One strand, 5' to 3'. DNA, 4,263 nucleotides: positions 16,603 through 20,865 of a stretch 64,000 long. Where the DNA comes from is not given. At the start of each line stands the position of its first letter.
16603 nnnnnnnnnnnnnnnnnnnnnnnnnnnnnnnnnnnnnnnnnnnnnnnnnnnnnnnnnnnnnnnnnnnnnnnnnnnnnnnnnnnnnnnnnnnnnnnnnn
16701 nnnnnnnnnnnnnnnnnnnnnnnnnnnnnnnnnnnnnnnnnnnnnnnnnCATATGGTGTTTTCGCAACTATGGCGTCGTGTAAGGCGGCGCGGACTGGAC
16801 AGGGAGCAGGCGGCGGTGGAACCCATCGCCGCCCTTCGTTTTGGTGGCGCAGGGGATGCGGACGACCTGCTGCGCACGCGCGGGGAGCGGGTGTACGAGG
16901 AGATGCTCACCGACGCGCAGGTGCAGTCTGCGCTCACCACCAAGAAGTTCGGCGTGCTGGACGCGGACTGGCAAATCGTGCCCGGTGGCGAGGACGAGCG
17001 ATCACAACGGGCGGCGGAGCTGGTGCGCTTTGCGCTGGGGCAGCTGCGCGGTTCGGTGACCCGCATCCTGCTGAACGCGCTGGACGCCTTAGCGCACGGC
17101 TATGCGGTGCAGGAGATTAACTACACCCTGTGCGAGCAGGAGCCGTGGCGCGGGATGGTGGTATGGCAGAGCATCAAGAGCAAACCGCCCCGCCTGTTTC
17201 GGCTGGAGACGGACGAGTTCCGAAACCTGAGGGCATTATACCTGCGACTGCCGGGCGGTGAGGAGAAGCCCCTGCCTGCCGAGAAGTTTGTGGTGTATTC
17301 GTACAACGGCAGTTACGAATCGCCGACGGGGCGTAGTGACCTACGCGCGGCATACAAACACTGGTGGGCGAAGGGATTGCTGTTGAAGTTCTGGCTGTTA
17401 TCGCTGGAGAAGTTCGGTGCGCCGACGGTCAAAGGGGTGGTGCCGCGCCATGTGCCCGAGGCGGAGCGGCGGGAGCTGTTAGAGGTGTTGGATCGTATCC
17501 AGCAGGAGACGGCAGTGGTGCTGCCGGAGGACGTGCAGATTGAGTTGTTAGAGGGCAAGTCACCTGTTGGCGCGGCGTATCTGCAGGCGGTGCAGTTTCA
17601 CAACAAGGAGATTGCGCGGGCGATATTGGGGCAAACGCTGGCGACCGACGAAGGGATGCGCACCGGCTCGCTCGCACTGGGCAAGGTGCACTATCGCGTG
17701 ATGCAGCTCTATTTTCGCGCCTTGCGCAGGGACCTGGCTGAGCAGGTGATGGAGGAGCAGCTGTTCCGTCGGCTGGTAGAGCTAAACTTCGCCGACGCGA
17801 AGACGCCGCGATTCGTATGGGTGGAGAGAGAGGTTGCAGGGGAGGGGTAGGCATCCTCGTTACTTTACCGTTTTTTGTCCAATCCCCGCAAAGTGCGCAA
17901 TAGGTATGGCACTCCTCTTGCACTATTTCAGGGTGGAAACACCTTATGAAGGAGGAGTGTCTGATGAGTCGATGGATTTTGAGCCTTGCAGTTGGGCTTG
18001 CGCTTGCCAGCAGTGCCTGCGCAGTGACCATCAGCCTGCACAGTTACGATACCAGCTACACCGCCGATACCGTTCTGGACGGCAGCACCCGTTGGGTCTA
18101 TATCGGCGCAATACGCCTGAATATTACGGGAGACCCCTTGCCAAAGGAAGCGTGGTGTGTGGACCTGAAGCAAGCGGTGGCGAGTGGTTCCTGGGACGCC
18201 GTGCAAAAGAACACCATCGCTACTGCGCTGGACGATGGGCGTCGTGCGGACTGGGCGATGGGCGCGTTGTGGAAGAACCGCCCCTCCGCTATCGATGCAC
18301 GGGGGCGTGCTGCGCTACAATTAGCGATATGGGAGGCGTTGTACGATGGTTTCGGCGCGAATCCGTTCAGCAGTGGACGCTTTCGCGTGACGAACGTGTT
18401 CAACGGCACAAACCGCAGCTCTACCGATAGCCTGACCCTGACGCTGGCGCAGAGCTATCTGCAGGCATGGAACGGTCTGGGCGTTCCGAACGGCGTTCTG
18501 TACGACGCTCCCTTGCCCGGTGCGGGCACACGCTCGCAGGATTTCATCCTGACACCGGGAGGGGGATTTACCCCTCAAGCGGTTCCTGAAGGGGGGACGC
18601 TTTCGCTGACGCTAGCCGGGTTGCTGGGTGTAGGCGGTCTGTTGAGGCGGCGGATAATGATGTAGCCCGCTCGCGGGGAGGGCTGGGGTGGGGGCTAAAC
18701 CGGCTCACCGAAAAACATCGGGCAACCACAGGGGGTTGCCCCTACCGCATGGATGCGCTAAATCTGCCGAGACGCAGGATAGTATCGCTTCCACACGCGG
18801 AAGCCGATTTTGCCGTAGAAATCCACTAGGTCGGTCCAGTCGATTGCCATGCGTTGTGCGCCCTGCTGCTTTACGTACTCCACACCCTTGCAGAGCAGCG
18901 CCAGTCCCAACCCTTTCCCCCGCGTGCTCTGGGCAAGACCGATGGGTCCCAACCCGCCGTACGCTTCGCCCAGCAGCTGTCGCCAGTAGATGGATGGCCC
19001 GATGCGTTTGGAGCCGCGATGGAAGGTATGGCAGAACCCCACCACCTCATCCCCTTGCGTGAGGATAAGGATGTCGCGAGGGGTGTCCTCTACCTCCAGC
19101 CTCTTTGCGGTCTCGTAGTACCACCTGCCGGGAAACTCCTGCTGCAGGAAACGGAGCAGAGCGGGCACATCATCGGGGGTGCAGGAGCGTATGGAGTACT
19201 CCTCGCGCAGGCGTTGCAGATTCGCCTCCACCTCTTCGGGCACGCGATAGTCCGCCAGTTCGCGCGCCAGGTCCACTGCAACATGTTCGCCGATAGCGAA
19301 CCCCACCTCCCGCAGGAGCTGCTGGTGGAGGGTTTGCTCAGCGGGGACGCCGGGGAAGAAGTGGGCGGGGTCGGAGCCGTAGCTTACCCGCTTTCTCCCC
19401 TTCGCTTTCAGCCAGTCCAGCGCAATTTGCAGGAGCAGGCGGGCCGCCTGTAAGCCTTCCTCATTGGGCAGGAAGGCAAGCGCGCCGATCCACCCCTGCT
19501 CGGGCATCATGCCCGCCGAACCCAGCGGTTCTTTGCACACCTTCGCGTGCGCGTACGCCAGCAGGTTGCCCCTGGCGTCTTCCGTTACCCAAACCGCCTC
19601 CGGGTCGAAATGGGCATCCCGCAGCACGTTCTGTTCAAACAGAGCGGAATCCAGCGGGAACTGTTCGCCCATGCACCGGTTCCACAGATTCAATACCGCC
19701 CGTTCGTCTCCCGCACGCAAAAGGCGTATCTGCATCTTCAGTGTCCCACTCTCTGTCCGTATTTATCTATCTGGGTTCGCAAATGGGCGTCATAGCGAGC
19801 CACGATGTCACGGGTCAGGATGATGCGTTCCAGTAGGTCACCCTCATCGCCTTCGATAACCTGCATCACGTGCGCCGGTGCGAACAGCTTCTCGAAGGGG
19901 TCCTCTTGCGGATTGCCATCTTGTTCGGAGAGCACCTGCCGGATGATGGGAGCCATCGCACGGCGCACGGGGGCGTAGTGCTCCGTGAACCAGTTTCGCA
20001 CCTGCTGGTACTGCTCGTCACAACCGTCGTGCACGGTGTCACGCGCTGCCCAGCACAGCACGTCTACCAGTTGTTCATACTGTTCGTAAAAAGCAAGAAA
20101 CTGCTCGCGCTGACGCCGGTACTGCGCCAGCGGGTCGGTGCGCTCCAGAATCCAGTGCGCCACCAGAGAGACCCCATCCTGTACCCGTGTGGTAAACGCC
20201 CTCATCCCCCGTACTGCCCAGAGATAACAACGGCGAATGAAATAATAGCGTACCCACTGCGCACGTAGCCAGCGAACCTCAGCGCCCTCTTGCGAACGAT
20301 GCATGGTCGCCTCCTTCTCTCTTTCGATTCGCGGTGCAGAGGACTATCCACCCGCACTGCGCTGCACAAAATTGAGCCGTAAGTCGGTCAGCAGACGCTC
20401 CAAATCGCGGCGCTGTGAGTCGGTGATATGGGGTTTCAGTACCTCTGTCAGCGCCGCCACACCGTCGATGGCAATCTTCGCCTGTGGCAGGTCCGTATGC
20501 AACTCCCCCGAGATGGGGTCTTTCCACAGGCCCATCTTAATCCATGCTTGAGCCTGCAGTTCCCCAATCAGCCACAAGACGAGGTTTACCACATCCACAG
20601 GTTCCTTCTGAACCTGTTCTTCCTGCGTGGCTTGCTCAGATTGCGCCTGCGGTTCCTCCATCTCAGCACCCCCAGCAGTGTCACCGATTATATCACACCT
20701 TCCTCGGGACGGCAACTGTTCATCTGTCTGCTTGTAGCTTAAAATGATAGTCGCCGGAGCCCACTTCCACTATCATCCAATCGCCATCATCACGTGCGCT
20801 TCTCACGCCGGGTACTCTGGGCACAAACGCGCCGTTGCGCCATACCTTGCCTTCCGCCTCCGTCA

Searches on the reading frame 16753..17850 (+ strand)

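Call 59: search_protein_families(library=pfam, proteins=[window:16753-17850:+], max_evalue=0.00001)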
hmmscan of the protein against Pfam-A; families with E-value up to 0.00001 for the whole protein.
window:16753-17850:+ (365 aa): 2 families
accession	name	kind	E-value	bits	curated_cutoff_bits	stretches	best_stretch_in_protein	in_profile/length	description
PF06074.18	Portal_Mu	-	1.1e-72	245.6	23.9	1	46-360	2-304/336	Portal protein of Mu bacteriophage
PF21919.2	P23-45_portal_barrel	-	6e-11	42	27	1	38-349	48-368/448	Phage P23-45 portal protein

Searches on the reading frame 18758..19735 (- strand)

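Call 60: search_protein_families(library=pfam, proteins=[window:18758-19735:-], max_evalue=0.00001)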
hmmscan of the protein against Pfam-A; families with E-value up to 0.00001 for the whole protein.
window:18758-19735:- (325 aa): 3 families
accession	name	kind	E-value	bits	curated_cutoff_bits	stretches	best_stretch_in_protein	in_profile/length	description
PF00583.31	Acetyltransf_1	-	2.6e-15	57.1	20.7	1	194-312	5-116/116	Acetyltransferase (GNAT) family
PF13527.13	Acetyltransf_9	-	3.2e-07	30.8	25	0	182-314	2-126/127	Acetyltransferase (GNAT) domain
PF13508.13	Acetyltransf_7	-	9.2e-07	29.6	27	0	222-313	5-83/84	Acetyltransferase (GNAT) domain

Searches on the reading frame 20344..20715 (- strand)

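Call 60: search_protein_families(library=pfam, proteins=[window:20344-20715:-], max_evalue=0.00001)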
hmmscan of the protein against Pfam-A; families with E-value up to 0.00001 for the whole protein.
window:20344-20715:- (123 aa): 1 family
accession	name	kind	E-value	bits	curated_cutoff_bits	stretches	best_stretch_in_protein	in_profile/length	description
PF08899.16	DUF1844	-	1.7e-16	60.6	27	1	49-118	7-76/76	Domain of unknown function (DUF1844)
